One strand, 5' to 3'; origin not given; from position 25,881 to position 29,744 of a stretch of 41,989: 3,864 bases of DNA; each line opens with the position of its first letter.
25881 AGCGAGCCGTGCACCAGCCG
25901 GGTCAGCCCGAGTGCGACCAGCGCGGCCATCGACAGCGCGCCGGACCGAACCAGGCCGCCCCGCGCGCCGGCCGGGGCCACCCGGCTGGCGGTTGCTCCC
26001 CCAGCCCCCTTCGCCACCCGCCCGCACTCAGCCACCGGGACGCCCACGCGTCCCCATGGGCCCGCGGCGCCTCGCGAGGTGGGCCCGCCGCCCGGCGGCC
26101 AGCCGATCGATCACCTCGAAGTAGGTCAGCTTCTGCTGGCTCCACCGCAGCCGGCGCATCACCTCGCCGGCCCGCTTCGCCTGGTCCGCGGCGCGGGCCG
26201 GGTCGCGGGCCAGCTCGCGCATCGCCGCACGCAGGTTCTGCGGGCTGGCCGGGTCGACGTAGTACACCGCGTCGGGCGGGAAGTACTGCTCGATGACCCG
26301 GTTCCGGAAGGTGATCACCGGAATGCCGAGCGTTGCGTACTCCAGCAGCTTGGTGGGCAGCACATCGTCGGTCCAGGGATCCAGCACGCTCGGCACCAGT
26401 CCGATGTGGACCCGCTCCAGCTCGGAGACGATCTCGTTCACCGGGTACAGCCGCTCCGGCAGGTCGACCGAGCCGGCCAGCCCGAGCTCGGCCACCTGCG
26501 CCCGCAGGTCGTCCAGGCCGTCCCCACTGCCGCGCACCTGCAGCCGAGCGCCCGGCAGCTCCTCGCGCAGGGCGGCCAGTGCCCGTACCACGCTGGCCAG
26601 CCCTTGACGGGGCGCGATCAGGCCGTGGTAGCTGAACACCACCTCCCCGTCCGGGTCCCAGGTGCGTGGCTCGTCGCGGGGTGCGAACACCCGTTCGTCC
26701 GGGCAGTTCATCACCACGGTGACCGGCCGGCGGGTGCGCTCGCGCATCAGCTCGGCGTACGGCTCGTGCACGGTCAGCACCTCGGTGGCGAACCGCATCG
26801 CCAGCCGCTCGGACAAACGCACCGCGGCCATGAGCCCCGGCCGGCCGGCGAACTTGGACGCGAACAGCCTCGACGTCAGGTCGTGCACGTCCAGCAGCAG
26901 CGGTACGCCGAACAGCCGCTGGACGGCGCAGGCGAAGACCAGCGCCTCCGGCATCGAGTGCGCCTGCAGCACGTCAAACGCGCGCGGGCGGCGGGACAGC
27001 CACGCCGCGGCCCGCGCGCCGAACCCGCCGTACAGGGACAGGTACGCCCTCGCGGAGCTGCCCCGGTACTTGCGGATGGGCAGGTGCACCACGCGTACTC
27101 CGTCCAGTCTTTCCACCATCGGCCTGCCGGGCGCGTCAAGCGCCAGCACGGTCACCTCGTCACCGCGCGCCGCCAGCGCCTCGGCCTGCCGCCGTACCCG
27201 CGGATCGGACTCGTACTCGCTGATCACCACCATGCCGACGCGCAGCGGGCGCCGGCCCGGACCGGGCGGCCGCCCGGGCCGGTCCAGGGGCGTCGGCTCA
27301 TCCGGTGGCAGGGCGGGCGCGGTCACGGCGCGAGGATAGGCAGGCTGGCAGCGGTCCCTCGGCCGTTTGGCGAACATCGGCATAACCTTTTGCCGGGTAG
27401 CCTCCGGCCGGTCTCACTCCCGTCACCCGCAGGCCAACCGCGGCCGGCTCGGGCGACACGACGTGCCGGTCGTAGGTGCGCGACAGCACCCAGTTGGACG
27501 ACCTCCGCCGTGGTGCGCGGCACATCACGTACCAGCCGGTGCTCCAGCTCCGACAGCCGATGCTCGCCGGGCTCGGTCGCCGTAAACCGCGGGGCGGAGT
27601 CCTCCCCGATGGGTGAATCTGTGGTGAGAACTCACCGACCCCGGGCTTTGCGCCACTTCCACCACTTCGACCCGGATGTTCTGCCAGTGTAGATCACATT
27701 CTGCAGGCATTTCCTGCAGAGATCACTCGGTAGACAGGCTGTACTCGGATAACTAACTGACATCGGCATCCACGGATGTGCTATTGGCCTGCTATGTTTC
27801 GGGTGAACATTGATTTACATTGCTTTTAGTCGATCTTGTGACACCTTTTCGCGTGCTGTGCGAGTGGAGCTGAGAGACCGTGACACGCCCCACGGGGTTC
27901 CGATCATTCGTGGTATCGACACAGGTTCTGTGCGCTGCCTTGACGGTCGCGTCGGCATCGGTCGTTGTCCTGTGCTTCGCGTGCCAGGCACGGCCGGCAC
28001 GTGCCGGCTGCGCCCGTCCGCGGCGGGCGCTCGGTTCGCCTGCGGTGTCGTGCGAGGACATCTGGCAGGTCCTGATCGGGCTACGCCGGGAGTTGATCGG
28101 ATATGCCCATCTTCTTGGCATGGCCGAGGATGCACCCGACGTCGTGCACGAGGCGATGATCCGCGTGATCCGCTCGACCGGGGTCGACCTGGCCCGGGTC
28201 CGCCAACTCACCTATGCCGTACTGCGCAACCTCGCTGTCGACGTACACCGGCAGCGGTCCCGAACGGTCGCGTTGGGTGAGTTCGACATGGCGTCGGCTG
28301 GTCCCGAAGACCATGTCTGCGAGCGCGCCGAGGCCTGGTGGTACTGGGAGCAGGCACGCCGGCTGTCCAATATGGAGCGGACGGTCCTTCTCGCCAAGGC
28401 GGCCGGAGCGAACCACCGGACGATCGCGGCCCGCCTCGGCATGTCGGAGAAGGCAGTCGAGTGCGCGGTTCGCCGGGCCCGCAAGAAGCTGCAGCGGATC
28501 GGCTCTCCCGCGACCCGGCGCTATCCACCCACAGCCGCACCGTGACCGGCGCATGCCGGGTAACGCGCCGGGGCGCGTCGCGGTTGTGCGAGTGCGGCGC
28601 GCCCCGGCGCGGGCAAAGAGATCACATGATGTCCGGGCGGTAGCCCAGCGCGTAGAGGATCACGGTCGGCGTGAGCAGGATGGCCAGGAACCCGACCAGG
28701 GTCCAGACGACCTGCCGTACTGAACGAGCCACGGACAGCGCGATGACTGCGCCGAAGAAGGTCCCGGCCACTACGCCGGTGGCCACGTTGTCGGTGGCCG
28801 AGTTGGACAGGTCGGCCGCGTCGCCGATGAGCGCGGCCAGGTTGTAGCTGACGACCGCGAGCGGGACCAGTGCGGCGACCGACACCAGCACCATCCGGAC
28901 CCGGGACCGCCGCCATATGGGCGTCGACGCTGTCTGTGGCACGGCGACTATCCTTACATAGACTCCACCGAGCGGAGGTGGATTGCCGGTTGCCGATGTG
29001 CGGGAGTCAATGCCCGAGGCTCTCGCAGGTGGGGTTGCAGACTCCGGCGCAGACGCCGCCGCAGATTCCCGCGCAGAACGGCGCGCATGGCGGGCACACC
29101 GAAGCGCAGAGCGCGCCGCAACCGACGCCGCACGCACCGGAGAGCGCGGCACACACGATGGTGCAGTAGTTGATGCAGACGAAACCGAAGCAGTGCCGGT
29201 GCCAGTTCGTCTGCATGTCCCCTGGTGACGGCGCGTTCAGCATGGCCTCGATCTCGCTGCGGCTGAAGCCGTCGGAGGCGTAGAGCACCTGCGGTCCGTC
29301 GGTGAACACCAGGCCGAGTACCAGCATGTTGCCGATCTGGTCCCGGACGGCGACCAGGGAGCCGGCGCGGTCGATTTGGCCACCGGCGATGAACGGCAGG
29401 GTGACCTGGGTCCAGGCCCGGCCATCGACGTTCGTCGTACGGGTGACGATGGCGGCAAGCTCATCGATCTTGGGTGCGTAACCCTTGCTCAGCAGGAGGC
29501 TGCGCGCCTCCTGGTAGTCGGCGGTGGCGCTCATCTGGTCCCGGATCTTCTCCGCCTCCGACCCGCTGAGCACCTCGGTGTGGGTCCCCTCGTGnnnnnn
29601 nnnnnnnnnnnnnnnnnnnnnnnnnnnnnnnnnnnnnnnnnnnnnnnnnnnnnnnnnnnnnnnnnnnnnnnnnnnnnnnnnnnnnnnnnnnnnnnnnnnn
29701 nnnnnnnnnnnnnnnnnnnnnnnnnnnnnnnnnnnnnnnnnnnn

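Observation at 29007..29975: Membrane protein ending in a 61-residue tail with 14 cysteines on a C-x3-C register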

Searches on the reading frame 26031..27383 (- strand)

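Call 67: search_protein_families(library=pfam, proteins=[window:26031-27383:-], max_evalue=0.001)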
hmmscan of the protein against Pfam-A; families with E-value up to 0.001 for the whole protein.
window:26031-27383:- (451 aa): 5 families
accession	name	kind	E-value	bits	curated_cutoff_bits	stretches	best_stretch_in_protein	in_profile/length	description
PF13579.12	Glyco_trans_4_4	-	8.7e-20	72.1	29.7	1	61-225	5-156/158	Glycosyl transferase 4-like domain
PF00534.26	Glycos_transf_1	-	1.1e-13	51.5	26.4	1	245-405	13-169/172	Glycosyl transferases group 1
PF13439.12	Glyco_transf_4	-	2.3e-13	51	28.5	1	63-227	8-165/170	Glycosyltransferase Family 4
PF13692.12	Glyco_trans_1_4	-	5.1e-11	43.4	27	1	250-394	4-142/142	Glycosyl transferases group 1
PF13524.12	Glyco_trans_1_2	-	1.2e-06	28.9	25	1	267-409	4-129/144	Glycosyl transferase-like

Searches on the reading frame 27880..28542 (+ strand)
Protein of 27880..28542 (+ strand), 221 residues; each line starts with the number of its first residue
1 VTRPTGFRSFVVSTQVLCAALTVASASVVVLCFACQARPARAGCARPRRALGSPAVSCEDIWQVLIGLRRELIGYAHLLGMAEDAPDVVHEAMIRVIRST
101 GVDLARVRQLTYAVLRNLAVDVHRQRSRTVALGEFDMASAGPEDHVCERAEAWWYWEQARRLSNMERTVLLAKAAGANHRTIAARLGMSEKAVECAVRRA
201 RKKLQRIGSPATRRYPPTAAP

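Call 4: search_protein_families(library=pfam, proteins=[window:27880-28542:+], max_evalue=1)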
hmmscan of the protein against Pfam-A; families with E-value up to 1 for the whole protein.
window:27880-28542:+ (221 aa): 11 families
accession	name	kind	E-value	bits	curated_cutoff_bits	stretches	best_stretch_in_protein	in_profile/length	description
PF08281.18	Sigma70_r4_2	-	3.8e-06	26.9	25.7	1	161-204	10-54/54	Sigma-70, region 4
PF00196.25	GerE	-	7.4e-06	26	23.5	1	162-205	3-46/57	Bacterial regulatory proteins, luxR family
PF04542.20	Sigma70_r2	-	3.6e-05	23.9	24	1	70-129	7-71/71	Sigma-70 region 2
PF13384.12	HTH_23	-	0.0037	17.5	24.6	1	169-200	10-41/50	Homeodomain-like domain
PF04545.22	Sigma70_r4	-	0.014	15.4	24.1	1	166-205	9-49/50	Sigma-70, region 4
PF19889.5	DUF6362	-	0.04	14.7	31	1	138-200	34-94/98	Domain of unknown function (DUF6362)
PF24409.1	wHTH-PRTase_assc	-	0.041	14.4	27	1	168-202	2-37/83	wHTH-PRTase associated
PF04967.18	HTH_10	-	0.093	13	23.1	1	177-204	24-51/53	HTH DNA binding domain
PF07638.17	Sigma70_ECF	-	0.12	12.7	21.1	1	164-206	139-181/185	ECF sigma factor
PF16509.11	KORA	-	0.23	12.1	26.7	0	177-202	31-56/84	TrfB plasmid transcriptional repressor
PF04539.22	Sigma70_r3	-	0.26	11.9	25.3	0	181-202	25-46/78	Sigma-70 region 3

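Call 5: search_protein_families(library=ncbifam, proteins=[window:27880-28542:+], max_evalue=1)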
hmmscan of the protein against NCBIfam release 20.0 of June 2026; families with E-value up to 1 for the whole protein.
window:27880-28542:+ (221 aa): 51 families (the best 25 are shown)
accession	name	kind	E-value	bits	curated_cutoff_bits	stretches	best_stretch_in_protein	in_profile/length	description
NF058625.1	sigma_PG0214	equivalog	2.9e-12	46.6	130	1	67-205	12-158/170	GFO_1088 family ECF-type sigma factor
TIGR02959.1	SigZ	equivalog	3.1e-10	40.1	168.65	1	82-206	19-146/170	RNA polymerase sigma factor SigZ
NF009179.0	PRK12527.1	equivalog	6.8e-10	39.2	162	1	70-203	6-148/159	RNA polymerase sigma factor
TIGR02937.1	sigma70-ECF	superfamily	9.3e-10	38.4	42.9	1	72-206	14-163/165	sigma-70 family RNA polymerase sigma factor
NF006089.0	PRK08241.1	subfamily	5e-08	32.4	240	2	67-154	30-120/343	RNA polymerase subunit sigma-70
NF009165.0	PRK12512.1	equivalog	4.9e-07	29.5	198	1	81-205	48-176/184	RNA polymerase sigma factor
NF009189.0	PRK12537.1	equivalog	5.5e-07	29.3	261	1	82-204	47-177/182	RNA polymerase sigma factor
NF005448.0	PRK07037.1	equivalog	7.8e-07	28.8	190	1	61-203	14-166/186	RNA polymerase factor sigma-70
NF007215.0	PRK09637.1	equivalog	2.1e-06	27.8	212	1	82-206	25-152/181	RNA polymerase sigma factor SigZ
TIGR02983.1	SigE-fam_strep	subfamily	2.2e-06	27.6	141.55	1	70-206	17-156/162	SigE family RNA polymerase sigma factor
TIGR03541.1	reg_near_HchA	equivalog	4e-06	26.5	215.6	1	157-205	167-215/232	PA1136 family autoinducer-binding transcriptional regulator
NF040705.1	sigma_mbnA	exception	4.9e-06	26.4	350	1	69-209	10-159/272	methanobactin precursor domain-containing sigma factor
TIGR02985.1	Sig70_bacteroi1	subfamily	8e-06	26.2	126.4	1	78-205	21-159/162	RNA polymerase sigma-70 factor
NF052445.1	RespRegMctR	equivalog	9.1e-06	25.2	300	1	138-205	125-188/205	two-component system response regulator MctR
TIGR02957.1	SigX4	subfamily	2.4e-05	23.7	323.25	1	77-206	16-154/281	RNA polymerase sigma-70 factor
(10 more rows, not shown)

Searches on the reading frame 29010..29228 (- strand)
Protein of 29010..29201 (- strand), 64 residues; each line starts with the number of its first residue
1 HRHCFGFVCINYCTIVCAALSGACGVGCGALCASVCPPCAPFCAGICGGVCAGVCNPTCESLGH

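Call 4: search_protein_families(library=pfam, proteins=[window:29010-29192:-], max_evalue=1)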
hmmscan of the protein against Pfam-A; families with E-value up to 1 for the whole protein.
window:29010-29192:- (61 aa): 0 families

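Call 5: search_protein_families(library=ncbifam, proteins=[window:29010-29192:-], max_evalue=1)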
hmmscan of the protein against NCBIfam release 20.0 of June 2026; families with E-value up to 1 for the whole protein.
window:29010-29192:- (61 aa): 0 families

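Call 36: search_protein_families(library=ncbifam, proteins=[window:29010-29201:-], max_evalue=10)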
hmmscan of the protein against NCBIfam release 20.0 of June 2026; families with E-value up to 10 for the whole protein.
seq(64 aa): 1 family
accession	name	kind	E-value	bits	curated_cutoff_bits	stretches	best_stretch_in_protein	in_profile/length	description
TIGR04449.1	halocin_C8_dom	subfamily_domain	2.2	9.4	24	1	20-60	8-48/69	halocin C8-like domain-containing protein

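Call 51: find_homologous_proteins(query=A2, max_evalue=0.001)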
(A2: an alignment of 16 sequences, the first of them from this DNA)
Query A2 (16 sequences): 1364 candidates shared short words with the query, none scored E <= 0.001.

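Call 87: search_solved_structures(query=A2, max_evalue=10)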
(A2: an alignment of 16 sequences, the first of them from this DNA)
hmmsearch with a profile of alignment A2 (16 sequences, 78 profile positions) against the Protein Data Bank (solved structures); distinct sequences matched with E-value up to 10: 1.
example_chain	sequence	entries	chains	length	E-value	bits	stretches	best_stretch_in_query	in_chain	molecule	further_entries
4b03_D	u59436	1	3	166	0.33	14.1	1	19-74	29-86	DENGUE VIRUS 1 PRM PROTEIN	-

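Call 103: search_protein_families(library=ncbifam, alignment_id=A2, max_evalue=10)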
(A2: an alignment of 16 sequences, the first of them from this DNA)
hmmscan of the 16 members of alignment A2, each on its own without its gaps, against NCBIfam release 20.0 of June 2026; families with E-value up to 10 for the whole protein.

A. member 1, seq(73 aa): 0 families

B. families by the number of members that match (of 16 scanned): 12 families
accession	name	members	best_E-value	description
NF033943.0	RTX_toxin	2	0.29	RTX family hemolysin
NF047765.1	LIC_13387_fam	1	0.033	LIC_13387 family protein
TIGR03601.1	B_an_ocin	1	0.039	heterocycloanthracin/sonorensin family bacteriocin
NF033492.1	podovir_small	1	0.11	putative phage replication protein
NF008654.0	PRK11652.1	1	0.16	multidrug efflux MFS transporter EmrD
NF005394.0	PRK06939.1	1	0.21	glycine C-acetyltransferase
TIGR00286.1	TIGR00286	1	0.21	pyruvoyl-dependent arginine decarboxylase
TIGR01739.1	tegu_FGAM_synt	1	0.22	herpesvirus tegument protein/v-FGAM-synthase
NF002898.0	PRK03437.1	1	0.3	3-isopropylmalate dehydrogenase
NF003684.0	PRK05305.2-4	1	1.3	phosphatidylserine decarboxylase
TIGR02518.1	EutH_ACDH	1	5.5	acetaldehyde dehydrogenase (acetylating)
TIGR04449.1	halocin_C8_dom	1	6.8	halocin C8-like domain-containing protein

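Call 104: search_protein_families(library=pfam, alignment_id=A2, max_evalue=10)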
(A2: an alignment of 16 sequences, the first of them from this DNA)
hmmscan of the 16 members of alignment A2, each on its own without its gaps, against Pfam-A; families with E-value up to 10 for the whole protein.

A. member 1, seq(73 aa): 0 families

B. families by the number of members that match (of 16 scanned): 5 families
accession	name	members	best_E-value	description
PF15312.11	JSRP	1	0.26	Junctional sarcoplasmic reticulum protein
PF06109.18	HlyE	1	0.26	Haemolysin E (HlyE)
PF01826.23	TIL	1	4.2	Trypsin Inhibitor like cysteine rich domain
PF15316.11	MDFI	1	5.6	MyoD family inhibitor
PF02382.20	RTX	1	8.7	N-terminal domain in RTX protein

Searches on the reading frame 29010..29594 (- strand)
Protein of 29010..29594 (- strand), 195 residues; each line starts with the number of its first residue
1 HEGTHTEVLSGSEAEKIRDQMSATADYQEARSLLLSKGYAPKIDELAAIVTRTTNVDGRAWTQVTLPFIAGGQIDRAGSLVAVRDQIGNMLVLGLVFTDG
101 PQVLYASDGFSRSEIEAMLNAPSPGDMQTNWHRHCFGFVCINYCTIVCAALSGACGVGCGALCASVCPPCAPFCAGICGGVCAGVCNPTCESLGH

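Call 90: predict_structure(alignment_id=A5)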
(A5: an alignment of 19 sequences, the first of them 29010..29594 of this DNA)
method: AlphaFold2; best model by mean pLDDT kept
length: 195 residues; sequences in the alignment: 19
mean_pLDDT: 81.6   pTM: 0.59
mean pLDDT of the five models: 81.6, 80.9, 78.1, 78.1, 77.2
residues with pLDDT >= 90: 42; 70-90: 125; 50-70: 18; < 50: 10
segments of 3 or more residues with pLDDT < 50: 124-131
pLDDT, mean of each block of 10 residues (from residue 1): 76 90 87 86 80 86 85 64 85 82 85 83 48 67 86 94 95 95 85 63
secondary structure, 60 per line:
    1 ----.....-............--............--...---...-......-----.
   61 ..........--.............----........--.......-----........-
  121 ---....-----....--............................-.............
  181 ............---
elements in order: E5-9 H11-22 H25-36 E39-41 E49-54 E60-70 E73-85 E90-97 E100-106 H112-119 H124-127 E133-136 E139-142 H143-166 H168-192

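Call 92: fold_search(model_id=the predicted structure, library=pdb)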
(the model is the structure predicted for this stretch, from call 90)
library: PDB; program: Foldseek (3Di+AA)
matches with E <= 10: 215; with E <= 0.001: 0
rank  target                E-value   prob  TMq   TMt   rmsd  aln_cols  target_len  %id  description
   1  9ugb_B                3.5e-01  0.14  0.21  0.06  18.9       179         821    9  Cryo-EM structure of the Pma1 with ordered N-terminal extension in the activated state (released 2025-06-04)
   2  3dz5_A                4.1e-01  0.04  0.11  0.09  17.2       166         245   10  Human AdoMetDC with covalently bound 5'-[(2-aminooxyethyl)methylamino]-5'-deoxy-8-methyladenosine (released 2009-03-10)
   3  9p7q_A                5.8e-01  0.04  0.10  0.09  17.6       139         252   11  273K human S-adenosylmethionine decarboxylase (released 2025-09-17)
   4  3h0w_A                6.9e-01  0.03  0.10  0.09  16.4       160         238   11  Human AdoMetDC with 5'-Deoxy-5'-[(N-dimethyl)amino]-8-methyl-adenosine (released 2009-06-30)
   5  6k7d                  7.3e-01  0.38  0.29  0.14   6.2       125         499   12  Crystal structure of MBPapo-Tim21 fusion protein with a 16-residue helical linker (released 2019-09-18)
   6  6szw_B                7.3e-01  0.10  0.19  0.21  17.2       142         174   13  Asymmetric complex of Factor XII and kininogen with gC1qR/C1QBP/P32 is governed by allostery (released 2020-07-22)
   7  3ep5_A                7.3e-01  0.03  0.11  0.09  16.5       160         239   11  Human AdoMetDC E178Q mutant with no putrescine bound (released 2008-12-23)
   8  3dz6_A                8.2e-01  0.03  0.10  0.08  16.6       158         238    9  Human AdoMetDC with 5'-[(4-aminooxybutyl)methylamino]-5'deoxy-8-ethyladenosine (released 2009-03-10)
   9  1p32_A                8.6e-01  0.08  0.18  0.19  16.6       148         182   10  CRYSTAL STRUCTURE OF HUMAN P32, A DOUGHNUT-SHAPED ACIDIC MITOCHONDRIAL MATRIX PROTEIN (released 1999-04-06)
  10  3ep3_A                8.6e-01  0.03  0.10  0.09  16.6       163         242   11  Human AdoMetDC D174N mutant with no putrescine bound (released 2008-12-23)
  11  9ugc_A                9.1e-01  0.13  0.21  0.05  16.3       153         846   10  Cryo-EM structure of the Pma1 with ordered N-terminal extension in the autoinhibited state (released 2025-06-04)
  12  1msv_B                9.1e-01  0.03  0.10  0.07  16.6       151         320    9  The S68A S-adenosylmethionine decarboxylase proenzyme processing mutant. (released 2003-03-11)
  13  1p32_C                9.7e-01  0.08  0.19  0.20  17.3       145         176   10  CRYSTAL STRUCTURE OF HUMAN P32, A DOUGHNUT-SHAPED ACIDIC MITOCHONDRIAL MATRIX PROTEIN (released 1999-04-06)
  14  6szw_C                9.7e-01  0.08  0.19  0.20  17.4       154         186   11  Asymmetric complex of Factor XII and kininogen with gC1qR/C1QBP/P32 is governed by allostery (released 2020-07-22)
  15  3ep4_A                9.7e-01  0.03  0.11  0.10  17.0       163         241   10  Human AdoMetDC E256Q mutant with no putrescine bound (released 2008-12-23)
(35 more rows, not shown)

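Call 94: fold_search(model_id=the predicted structure, library=viral)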
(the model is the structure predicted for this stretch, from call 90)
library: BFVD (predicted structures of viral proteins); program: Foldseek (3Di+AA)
matches with E <= 10: 538; with E <= 0.001: 0
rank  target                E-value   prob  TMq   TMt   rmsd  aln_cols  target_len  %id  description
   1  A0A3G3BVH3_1          1.7e-01  0.15  0.20  0.04  18.4       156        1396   14  Tail tape measure protein [Bacillus phage vB_BcoS-136]
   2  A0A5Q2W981            1.9e-01  0.13  0.17  0.20  10.9       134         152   11  (no name in the UniProt tables at hand)
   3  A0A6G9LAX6            2.4e-01  0.47  0.23  0.39   7.5        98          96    9  Immunity repressor [Mycobacterium phage Ein37]
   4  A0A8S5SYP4            2.4e-01  0.18  0.18  0.34  12.4        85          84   10  Uncharacterized protein [Podoviridae sp. ctxqo3]
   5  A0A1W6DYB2            2.7e-01  0.14  0.19  0.06  17.7       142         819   10  Uncharacterized protein [Aeromonas phage phiA8-29]
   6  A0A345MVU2            2.9e-01  0.12  0.18  0.15  17.6       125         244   14  (no name in the UniProt tables at hand)
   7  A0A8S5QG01            3.2e-01  0.14  0.20  0.31  13.2       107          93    6  Uncharacterized protein [Myoviridae sp. ctdNl2]
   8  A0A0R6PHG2            3.2e-01  0.13  0.18  0.17  14.8       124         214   15  (no name in the UniProt tables at hand)
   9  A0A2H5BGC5            3.2e-01  0.05  0.13  0.05  23.1       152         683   12  Tail fiber protein [Vibrio phage Ceto]
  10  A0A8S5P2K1            3.4e-01  0.89  0.29  0.52   3.8        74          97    7  Uncharacterized protein [Siphoviridae sp. ctZE52]
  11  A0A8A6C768            3.8e-01  0.54  0.16  0.14   3.9        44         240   23  (no name in the UniProt tables at hand)
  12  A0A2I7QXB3            3.8e-01  0.18  0.19  0.16  14.0       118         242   14  (no name in the UniProt tables at hand)
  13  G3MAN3                4.1e-01  0.16  0.22  0.25  13.8       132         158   10  Gp492 [Bacillus phage G]
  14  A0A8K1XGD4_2          4.3e-01  0.07  0.18  0.04  16.5       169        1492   14  (no name in the UniProt tables at hand)
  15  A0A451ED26            4.5e-01  0.11  0.17  0.27  14.3        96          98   14  (no name in the UniProt tables at hand)
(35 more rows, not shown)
